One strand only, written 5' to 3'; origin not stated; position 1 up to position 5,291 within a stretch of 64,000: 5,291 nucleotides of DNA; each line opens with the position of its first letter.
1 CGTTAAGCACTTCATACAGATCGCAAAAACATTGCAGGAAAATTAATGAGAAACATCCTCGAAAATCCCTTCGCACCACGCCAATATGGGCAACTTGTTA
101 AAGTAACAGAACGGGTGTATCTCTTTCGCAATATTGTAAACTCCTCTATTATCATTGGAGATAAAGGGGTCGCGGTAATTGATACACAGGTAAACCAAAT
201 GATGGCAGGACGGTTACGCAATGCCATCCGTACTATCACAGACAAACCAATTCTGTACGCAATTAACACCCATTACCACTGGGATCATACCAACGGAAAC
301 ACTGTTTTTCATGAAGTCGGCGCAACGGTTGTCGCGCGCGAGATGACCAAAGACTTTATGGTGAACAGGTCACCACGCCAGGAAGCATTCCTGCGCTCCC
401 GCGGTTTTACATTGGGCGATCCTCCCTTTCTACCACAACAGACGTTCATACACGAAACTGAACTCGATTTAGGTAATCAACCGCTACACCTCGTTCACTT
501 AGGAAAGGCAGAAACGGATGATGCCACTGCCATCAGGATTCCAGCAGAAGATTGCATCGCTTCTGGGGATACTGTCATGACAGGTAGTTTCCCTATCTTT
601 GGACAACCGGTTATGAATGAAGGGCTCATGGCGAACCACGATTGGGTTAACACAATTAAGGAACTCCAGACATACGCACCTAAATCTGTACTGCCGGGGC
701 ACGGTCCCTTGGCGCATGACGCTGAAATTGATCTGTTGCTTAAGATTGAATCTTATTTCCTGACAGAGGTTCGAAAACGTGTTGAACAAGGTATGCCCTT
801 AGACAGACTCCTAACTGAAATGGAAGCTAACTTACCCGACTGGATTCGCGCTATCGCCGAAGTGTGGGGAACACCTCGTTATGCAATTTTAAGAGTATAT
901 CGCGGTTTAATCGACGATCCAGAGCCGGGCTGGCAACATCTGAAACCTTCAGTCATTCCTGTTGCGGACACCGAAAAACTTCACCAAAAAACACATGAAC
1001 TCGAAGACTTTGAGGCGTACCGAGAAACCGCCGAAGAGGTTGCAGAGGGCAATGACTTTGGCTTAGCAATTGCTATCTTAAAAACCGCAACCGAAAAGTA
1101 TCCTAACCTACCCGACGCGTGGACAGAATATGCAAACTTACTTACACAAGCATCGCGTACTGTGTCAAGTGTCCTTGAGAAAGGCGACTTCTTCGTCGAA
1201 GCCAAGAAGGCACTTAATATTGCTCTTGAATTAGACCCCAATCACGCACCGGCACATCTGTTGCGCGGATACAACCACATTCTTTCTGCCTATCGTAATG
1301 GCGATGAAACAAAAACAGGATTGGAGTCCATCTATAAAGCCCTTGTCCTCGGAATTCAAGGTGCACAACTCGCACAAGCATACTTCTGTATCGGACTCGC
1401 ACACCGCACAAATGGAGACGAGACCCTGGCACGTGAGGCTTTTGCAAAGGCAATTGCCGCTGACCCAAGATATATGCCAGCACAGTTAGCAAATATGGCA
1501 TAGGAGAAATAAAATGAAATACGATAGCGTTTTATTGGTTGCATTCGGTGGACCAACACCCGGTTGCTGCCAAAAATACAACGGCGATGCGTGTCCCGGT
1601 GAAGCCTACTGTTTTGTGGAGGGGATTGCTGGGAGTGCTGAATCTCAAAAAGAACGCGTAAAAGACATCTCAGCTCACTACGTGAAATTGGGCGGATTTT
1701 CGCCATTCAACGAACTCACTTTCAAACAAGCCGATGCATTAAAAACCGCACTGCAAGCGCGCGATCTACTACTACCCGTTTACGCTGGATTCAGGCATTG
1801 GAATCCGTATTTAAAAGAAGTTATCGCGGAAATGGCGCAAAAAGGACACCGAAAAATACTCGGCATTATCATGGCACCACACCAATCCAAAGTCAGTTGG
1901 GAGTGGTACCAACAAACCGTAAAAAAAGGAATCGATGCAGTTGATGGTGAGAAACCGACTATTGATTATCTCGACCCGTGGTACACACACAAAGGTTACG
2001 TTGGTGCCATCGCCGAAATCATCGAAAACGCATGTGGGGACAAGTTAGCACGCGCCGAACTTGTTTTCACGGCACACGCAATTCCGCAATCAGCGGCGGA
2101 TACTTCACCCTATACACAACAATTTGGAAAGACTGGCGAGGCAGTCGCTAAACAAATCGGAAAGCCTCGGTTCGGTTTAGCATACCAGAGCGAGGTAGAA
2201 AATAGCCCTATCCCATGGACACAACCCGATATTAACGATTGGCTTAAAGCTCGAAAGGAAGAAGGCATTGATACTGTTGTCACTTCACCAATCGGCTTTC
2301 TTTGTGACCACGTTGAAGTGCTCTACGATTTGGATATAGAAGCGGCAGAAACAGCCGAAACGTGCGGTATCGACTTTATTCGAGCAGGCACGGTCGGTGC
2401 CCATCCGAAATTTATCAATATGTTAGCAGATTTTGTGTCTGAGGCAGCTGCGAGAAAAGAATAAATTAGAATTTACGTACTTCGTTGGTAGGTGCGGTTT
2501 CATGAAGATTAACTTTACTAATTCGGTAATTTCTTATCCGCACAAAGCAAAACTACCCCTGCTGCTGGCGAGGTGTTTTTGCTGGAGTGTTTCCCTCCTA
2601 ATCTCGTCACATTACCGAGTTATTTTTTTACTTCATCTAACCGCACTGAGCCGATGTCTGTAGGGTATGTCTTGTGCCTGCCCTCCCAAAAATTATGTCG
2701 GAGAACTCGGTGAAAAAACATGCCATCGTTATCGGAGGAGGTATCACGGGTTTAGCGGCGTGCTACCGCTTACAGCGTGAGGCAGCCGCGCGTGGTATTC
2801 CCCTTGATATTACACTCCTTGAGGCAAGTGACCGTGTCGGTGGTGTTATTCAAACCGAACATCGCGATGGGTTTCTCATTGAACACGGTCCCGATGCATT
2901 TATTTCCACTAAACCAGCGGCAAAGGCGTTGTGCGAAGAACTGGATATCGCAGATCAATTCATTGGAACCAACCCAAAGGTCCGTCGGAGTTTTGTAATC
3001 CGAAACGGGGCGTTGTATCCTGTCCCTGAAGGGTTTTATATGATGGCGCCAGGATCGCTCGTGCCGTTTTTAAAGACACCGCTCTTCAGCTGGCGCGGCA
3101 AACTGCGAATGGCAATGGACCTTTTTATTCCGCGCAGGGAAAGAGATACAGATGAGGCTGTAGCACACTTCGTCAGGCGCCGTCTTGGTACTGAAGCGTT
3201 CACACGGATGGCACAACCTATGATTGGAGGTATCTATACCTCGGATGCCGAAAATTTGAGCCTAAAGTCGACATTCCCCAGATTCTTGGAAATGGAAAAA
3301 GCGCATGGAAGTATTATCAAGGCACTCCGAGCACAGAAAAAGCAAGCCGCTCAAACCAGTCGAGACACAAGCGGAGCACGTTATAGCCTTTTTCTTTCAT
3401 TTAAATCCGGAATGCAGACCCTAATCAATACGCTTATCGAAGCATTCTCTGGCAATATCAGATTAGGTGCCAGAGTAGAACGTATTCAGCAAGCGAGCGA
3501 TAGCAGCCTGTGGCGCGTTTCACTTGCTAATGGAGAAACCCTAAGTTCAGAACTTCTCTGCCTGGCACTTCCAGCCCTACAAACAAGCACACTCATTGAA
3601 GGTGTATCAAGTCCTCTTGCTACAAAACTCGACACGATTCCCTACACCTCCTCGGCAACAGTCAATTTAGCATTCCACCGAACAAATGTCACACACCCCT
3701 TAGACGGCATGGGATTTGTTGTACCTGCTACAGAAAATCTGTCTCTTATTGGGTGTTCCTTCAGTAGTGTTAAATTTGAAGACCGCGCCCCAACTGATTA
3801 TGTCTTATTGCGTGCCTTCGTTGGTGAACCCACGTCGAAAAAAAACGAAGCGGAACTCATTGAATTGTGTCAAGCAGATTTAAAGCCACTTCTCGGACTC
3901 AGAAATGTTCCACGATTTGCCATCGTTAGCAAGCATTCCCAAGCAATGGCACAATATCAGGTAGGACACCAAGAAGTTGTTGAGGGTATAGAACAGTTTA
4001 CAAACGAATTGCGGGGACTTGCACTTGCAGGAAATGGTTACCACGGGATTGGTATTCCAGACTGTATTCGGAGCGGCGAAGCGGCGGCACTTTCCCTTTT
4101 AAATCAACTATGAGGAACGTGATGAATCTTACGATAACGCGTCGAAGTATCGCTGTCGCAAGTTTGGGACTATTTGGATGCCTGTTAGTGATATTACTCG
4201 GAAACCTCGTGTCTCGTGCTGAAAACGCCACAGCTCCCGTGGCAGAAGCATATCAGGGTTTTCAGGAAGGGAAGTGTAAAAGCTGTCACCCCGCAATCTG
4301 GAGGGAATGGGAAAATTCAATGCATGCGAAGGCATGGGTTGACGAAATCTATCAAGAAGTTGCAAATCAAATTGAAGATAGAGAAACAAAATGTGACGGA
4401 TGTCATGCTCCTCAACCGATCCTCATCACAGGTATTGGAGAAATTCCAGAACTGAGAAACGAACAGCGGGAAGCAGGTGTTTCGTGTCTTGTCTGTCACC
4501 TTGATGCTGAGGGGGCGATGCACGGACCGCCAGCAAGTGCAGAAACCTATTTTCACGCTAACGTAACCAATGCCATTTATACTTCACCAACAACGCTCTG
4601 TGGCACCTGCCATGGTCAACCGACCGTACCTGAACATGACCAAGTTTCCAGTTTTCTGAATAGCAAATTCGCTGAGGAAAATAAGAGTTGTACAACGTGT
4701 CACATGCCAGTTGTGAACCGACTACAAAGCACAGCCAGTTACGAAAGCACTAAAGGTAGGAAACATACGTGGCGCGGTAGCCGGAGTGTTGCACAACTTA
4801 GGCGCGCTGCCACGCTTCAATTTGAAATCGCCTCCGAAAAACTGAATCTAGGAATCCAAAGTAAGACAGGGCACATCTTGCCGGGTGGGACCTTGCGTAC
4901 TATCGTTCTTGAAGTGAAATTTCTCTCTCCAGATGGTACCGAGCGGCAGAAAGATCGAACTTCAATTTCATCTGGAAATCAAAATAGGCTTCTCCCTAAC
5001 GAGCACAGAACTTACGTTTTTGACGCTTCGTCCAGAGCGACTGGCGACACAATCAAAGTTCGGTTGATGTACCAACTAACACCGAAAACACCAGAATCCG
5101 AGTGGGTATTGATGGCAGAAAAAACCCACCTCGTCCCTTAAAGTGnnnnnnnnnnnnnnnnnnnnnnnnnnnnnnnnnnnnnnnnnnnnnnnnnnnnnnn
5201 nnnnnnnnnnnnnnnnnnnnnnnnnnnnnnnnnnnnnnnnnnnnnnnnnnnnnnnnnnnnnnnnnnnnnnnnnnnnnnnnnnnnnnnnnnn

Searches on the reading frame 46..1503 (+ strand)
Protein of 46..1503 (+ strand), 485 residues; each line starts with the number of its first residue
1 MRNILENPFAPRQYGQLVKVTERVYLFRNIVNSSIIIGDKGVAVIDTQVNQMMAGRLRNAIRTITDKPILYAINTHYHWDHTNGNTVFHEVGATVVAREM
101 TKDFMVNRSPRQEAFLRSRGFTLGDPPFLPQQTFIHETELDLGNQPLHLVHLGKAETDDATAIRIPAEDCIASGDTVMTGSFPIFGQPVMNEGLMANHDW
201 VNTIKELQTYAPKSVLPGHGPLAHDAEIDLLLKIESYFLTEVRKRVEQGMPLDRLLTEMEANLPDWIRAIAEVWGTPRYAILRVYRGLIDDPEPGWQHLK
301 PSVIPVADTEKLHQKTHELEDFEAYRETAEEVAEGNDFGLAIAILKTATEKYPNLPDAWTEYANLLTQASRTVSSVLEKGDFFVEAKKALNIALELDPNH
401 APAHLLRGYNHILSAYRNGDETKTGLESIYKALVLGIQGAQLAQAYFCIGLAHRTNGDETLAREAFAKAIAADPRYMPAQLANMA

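Call 43: search_protein_families(library=pfam, proteins=[window:46-1503:+])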
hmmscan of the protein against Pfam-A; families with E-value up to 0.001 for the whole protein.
window:46-1503:+ (485 aa): 9 families
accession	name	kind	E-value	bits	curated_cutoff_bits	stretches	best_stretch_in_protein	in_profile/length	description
PF00753.33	Lactamase_B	-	4.5e-19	69.6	22.7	1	29-217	4-194/196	Metallo-beta-lactamase superfamily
PF13428.12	TPR_14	-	5.1e-09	36.4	23.5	0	323-365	2-44/44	Tetratricopeptide repeat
PF13432.12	TPR_16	-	2.2e-07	31.6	32.7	0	443-474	31-62/65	Tetratricopeptide repeat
PF07719.23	TPR_2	-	3e-07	30.5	27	1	443-475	1-33/34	Tetratricopeptide repeat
PF14559.12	TPR_19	-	5.1e-06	27.1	25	0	336-371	5-40/68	Tetratricopeptide repeat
PF13431.12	TPR_17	-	6.4e-06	26.5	24.4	0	346-370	3-27/34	Tetratricopeptide repeat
PF21545.3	T7SS_EccA1_N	-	3.3e-05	23.8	27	0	440-476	202-238/272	T7SS, ESX-1 secretion system protein EccA1, N-terminal domain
PF13181.12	TPR_8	-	4.7e-05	23.7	25.7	0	443-475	1-33/34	Tetratricopeptide repeat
PF00515.34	TPR_1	-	7.9e-05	22.7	27.8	0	443-476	1-34/34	Tetratricopeptide repeat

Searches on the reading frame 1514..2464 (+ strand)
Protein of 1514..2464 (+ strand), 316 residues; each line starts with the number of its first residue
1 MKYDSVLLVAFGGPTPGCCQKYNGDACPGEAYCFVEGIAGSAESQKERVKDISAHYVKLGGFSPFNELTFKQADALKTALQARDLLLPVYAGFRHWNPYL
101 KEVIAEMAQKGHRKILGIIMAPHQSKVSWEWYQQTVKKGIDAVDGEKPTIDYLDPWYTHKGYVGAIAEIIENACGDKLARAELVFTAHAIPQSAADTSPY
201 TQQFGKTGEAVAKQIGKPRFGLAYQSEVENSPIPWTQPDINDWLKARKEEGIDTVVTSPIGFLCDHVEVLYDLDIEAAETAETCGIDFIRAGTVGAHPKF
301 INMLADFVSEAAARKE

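Call 43: search_protein_families(library=pfam, proteins=[window:1514-2464:+])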
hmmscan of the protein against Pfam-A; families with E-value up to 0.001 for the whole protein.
window:1514-2464:+ (316 aa): 1 family
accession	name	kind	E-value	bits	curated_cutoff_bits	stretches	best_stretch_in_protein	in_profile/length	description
PF00762.24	Ferrochelatase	-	2.3e-69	234.2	27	1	46-311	48-316/317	Ferrochelatase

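Call 75: find_homologous_proteins(query=window:1514-2464:+, max_evalue=1e-80)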
Query window:1514-2464:+ (316 aa): 598 proteins with E <= 1e-80 among 5556 candidates; the best 120 are listed.
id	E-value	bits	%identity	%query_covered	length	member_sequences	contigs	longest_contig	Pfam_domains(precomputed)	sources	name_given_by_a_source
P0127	4.1e-206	701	95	100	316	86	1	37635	PF00762.25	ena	-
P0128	1.2e-201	687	92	100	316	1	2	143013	PF00762.25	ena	-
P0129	1.2e-200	683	91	100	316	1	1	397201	PF00762.25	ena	-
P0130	3.9e-200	682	92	99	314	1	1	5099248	PF00762.25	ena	-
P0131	5.0e-200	681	92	100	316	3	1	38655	PF00762.25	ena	-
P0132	5.4e-200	681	91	100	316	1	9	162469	PF00762.25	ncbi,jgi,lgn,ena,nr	ncbi:MAG: ferrochelatase [Candidatus Poribacteria bacterium]|nr:ferrochelatase [Candidatus Poribacte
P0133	5.4e-200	681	91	100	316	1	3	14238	PF00762.25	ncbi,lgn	-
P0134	6.4e-200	681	92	100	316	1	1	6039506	PF00762.25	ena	-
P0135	9.9e-200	680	92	100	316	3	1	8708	PF00762.25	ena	-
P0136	1.5e-199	680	91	100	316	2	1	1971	PF00762.25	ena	-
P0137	1.5e-199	680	91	100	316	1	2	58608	PF00762.25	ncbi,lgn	-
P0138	1.1e-198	677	91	100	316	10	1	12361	PF00762.25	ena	-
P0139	1.1e-198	677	92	99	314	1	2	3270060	PF00762.25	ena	-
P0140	1.2e-198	677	93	98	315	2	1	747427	PF00762.25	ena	-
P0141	1.7e-198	676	91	100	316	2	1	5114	PF00762.25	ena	-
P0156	8.0e-194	661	89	100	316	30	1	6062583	PF00762.25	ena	-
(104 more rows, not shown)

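Call 76: find_encoding_contigs(protein=P0127, flank=10000, max_places=1)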
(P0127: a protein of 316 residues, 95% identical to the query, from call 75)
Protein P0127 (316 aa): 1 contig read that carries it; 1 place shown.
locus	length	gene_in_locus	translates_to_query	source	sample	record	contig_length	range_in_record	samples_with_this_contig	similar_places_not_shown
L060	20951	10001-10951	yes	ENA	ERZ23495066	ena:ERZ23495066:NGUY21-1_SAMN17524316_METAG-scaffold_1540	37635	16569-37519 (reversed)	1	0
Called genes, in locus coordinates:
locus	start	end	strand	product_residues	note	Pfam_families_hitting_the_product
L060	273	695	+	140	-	PF00584:SecE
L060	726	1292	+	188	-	PF02357:NusG, PF00467:KOW (weak)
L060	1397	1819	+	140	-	PF03946:Ribosomal_L11_N, PF00298:Ribosomal_L11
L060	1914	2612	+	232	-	PF00687:Ribosomal_L1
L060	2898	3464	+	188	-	PF00466:Ribosomal_L10, PF27436:RL10_C (faint)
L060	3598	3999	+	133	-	PF16320:Ribosomal_L12_N, PF00542:Ribosomal_L12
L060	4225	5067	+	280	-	-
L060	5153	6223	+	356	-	PF08240:ADH_N, PF16912:Glu_dehyd_C, PF00107:ADH_zinc_N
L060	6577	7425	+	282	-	PF13385:Laminin_G_3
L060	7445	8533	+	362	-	PF01208:URO-D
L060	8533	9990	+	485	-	PF00753:Lactamase_B, PF07719:TPR_2 (faint), PF13428:TPR_14 (faint), PF13432:TPR_16 (faint), PF14559:TPR_19 (faint), PF13431:TPR_17 (faint)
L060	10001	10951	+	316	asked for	PF00762:Ferrochelatase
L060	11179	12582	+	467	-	PF01266:DAO (weak), PF01593:Amino_oxidase, PF13450:NAD_binding_8, PF13454:NAD_binding_9 (faint)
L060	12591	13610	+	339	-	PF14522:Cytochrome_C7 (faint), PF13435:Cytochrome_C554, PF22113:Mtrc-MtrF_II-IV_dom (weak)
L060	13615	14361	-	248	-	PF05721:PhyH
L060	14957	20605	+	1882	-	-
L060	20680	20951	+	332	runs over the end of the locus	-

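Call 77: find_encoding_contigs(protein=P0130, flank=10000, max_places=1)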
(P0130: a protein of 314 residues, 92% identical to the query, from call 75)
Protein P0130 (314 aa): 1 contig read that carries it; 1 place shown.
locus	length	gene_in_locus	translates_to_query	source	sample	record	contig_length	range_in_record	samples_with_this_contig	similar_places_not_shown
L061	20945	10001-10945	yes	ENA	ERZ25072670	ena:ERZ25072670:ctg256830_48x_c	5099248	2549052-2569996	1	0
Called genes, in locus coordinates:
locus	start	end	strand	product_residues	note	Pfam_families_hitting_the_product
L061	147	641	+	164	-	PF00584:SecE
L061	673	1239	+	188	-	PF02357:NusG, PF00467:KOW (weak)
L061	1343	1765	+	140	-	PF03946:Ribosomal_L11_N, PF00298:Ribosomal_L11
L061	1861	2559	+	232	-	PF00687:Ribosomal_L1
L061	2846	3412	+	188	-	PF00466:Ribosomal_L10, PF27436:RL10_C (faint)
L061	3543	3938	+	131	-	PF16320:Ribosomal_L12_N, PF00542:Ribosomal_L12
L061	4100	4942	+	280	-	-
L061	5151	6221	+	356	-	PF08240:ADH_N, PF16912:Glu_dehyd_C (weak), PF00107:ADH_zinc_N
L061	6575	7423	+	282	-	PF13385:Laminin_G_3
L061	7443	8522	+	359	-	PF01208:URO-D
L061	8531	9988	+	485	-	PF00753:Lactamase_B, PF13428:TPR_14 (faint)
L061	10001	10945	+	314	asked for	PF00762:Ferrochelatase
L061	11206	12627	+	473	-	PF01266:DAO (weak), PF13450:NAD_binding_8, PF13454:NAD_binding_9 (faint), PF01593:Amino_oxidase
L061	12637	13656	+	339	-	PF14522:Cytochrome_C7 (faint), PF13435:Cytochrome_C554, PF22113:Mtrc-MtrF_II-IV_dom (weak)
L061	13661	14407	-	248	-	PF05721:PhyH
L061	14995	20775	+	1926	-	-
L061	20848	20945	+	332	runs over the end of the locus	-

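Call 78: find_encoding_contigs(protein=P0132, flank=10000, max_places=3)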
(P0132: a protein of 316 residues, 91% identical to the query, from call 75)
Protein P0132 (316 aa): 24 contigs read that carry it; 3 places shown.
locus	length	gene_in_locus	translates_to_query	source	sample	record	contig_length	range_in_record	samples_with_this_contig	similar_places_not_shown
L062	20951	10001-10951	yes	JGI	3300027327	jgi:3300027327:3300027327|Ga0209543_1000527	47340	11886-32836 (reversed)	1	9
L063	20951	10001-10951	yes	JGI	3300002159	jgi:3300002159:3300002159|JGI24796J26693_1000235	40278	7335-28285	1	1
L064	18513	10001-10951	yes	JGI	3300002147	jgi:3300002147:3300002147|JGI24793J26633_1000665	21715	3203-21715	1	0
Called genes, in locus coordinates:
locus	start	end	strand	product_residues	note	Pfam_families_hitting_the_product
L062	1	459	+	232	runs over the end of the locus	PF00687:Ribosomal_L1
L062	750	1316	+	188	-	PF00466:Ribosomal_L10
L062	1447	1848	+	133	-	PF16320:Ribosomal_L12_N, PF00542:Ribosomal_L12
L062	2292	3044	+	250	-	-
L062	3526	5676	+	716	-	PF13517:FG-GAP_3, PF01839:FG-GAP (faint), PF13517:FG-GAP_3, PF07593:UnbV_ASPIC, PF00404:Dockerin_1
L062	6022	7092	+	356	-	PF08240:ADH_N, PF16912:Glu_dehyd_C (weak), PF00107:ADH_zinc_N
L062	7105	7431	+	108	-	-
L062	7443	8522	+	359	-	PF01208:URO-D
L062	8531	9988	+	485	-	PF00753:Lactamase_B, PF07719:TPR_2 (faint), PF13428:TPR_14 (faint), PF13181:TPR_8 (faint)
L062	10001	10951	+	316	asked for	PF00762:Ferrochelatase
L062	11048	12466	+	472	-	PF01266:DAO (weak), PF13450:NAD_binding_8, PF01593:Amino_oxidase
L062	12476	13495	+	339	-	PF14522:Cytochrome_C7 (faint), PF13435:Cytochrome_C554, PF22113:Mtrc-MtrF_II-IV_dom (weak)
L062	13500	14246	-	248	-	PF05721:PhyH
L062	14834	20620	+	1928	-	-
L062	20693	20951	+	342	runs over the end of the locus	-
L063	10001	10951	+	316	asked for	PF00762:Ferrochelatase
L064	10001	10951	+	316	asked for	PF00762:Ferrochelatase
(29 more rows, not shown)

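Call 79: find_encoding_contigs(protein=P0156, flank=10000, max_places=1)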
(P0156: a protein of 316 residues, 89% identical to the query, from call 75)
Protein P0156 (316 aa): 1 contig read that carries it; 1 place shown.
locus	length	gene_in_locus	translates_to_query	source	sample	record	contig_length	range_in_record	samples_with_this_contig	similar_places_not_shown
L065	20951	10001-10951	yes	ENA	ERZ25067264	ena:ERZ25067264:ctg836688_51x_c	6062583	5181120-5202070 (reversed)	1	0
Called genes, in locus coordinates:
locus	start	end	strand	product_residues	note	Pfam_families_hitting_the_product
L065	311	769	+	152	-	PF00584:SecE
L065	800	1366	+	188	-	PF02357:NusG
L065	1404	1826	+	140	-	PF03946:Ribosomal_L11_N, PF00298:Ribosomal_L11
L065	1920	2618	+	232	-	PF00687:Ribosomal_L1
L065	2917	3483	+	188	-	PF00466:Ribosomal_L10, PF27436:RL10_C (faint)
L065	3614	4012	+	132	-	PF16320:Ribosomal_L12_N, PF00542:Ribosomal_L12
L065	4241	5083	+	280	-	-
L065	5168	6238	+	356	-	PF08240:ADH_N, PF16912:Glu_dehyd_C, PF00107:ADH_zinc_N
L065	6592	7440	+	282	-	PF13385:Laminin_G_3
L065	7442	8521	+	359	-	PF01208:URO-D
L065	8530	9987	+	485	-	PF00753:Lactamase_B, PF13428:TPR_14 (faint), PF13432:TPR_16 (faint), PF13181:TPR_8 (faint)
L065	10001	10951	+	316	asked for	PF00762:Ferrochelatase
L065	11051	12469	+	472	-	PF01266:DAO (weak), PF13450:NAD_binding_8, PF13454:NAD_binding_9 (faint), PF01593:Amino_oxidase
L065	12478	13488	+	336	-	PF14522:Cytochrome_C7 (faint), PF13435:Cytochrome_C554, PF22113:Mtrc-MtrF_II-IV_dom (weak)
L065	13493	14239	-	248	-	PF05721:PhyH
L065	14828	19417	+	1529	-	-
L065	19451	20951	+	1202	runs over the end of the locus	PF04234:CopC (faint), PF13860:FlgD_ig (faint), PF07495:Y_Y_Y (faint), PF13750:Big_3_3 (faint), PF17957:Big_7 (weak), PF19077:Big_13 (weak)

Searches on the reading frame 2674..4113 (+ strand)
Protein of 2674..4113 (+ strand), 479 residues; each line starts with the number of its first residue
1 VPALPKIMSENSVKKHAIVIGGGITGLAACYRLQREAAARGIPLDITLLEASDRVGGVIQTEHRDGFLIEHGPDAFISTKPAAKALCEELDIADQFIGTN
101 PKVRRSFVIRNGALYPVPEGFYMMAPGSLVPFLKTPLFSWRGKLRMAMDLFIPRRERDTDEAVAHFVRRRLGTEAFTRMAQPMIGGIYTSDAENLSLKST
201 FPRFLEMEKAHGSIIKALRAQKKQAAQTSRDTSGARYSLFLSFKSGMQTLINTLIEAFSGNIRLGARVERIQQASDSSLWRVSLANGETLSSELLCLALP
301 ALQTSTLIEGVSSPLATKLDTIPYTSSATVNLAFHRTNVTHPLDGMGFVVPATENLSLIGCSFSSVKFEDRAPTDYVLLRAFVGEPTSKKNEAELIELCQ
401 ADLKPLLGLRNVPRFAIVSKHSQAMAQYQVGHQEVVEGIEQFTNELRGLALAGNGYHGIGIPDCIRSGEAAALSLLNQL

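Call 43: search_protein_families(library=pfam, proteins=[window:2674-4113:+])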
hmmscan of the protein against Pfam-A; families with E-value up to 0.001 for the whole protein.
window:2674-4113:+ (479 aa): 4 families
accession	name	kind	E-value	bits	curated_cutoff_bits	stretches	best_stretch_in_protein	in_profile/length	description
PF01593.30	Amino_oxidase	-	4.2e-54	184.9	19.8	1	24-472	1-439/443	Flavin containing amine oxidoreductase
PF13450.12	NAD_binding_8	-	4.7e-14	52.9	21.9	1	19-90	1-68/68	NAD(P)-binding Rossmann-like domain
PF01266.30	DAO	-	4.2e-07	30.3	27.9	1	17-72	2-49/353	FAD dependent oxidoreductase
PF13454.12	NAD_binding_9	-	1.4e-05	25.5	21.8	0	19-69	2-51/155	FAD-NAD(P)-binding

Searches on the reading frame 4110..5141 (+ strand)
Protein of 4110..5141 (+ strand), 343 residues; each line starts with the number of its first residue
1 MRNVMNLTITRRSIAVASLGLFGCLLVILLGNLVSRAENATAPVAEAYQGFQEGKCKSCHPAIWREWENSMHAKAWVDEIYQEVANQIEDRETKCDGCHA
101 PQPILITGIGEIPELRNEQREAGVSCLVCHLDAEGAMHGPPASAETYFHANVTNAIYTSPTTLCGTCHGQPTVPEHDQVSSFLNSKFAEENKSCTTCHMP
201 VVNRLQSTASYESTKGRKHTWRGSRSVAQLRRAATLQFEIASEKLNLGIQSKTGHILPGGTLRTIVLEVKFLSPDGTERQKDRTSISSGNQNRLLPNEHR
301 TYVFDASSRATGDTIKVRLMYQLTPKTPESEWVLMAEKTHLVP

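Call 43: search_protein_families(library=pfam, proteins=[window:4110-5141:+])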
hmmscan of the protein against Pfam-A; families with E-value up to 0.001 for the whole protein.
window:4110-5141:+ (343 aa): 3 families
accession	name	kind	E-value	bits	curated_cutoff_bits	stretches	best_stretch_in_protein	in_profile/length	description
PF22113.1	Mtrc-MtrF_II-IV_dom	-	3.7e-10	40.1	30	1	123-200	81-165/176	Outer membrane cytochrome MtrC/MtrF-like, domains II/IV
PF14522.11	Cytochrome_C7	-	1.9e-09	37.7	24.8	1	121-198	10-66/67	Cytochrome c7 and related cytochrome c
PF13435.11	Cytochrome_C554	-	2.4e-08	35.2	20.8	1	55-130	1-83/84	Cytochrome c554 and c-prime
